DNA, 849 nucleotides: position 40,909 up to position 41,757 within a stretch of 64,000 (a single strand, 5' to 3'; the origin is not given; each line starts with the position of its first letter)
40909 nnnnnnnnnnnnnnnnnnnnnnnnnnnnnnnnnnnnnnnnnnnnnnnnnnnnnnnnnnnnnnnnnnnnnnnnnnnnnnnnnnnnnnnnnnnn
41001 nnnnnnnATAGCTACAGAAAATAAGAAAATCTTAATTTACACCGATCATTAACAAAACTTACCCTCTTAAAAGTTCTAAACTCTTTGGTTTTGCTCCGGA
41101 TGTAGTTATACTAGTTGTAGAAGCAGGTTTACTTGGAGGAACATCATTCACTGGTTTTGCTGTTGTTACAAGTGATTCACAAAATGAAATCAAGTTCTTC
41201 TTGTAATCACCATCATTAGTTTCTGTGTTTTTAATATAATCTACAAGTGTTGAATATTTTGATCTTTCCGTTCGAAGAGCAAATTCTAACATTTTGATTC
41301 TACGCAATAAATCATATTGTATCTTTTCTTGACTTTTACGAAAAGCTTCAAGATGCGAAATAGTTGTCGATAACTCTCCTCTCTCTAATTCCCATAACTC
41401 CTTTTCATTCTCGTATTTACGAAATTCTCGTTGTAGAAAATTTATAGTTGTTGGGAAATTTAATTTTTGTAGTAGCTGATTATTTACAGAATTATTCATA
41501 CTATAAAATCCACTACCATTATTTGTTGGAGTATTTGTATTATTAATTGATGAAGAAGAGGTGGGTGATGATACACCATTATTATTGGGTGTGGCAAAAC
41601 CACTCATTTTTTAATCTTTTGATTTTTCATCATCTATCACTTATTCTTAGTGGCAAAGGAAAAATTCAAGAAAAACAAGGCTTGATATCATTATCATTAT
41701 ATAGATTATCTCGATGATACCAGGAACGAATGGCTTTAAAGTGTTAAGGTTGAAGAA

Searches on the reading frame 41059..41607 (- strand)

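Call 3: search_protein_families(library=pfam, proteins=[window:41059-41607:-], max_evalue=1)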
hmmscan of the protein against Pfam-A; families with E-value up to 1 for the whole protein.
window:41059-41607:- (182 aa): 4 families
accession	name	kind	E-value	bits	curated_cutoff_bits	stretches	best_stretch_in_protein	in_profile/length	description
PF08232.17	Striatin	-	3.3e-22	80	29.4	1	54-130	5-74/151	Striatin family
PF25764.1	KIF21A_4th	-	0.0035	17.5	33.1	1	58-136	59-138/183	KIF21A-like domain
PF15175.11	SPATA24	-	0.015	15.5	27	1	61-156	40-131/182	Spermatogenesis-associated protein 24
PF20492.3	ERM_helical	-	0.059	13.9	40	1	54-110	35-91/120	Ezrin/radixin/moesin, alpha-helical domain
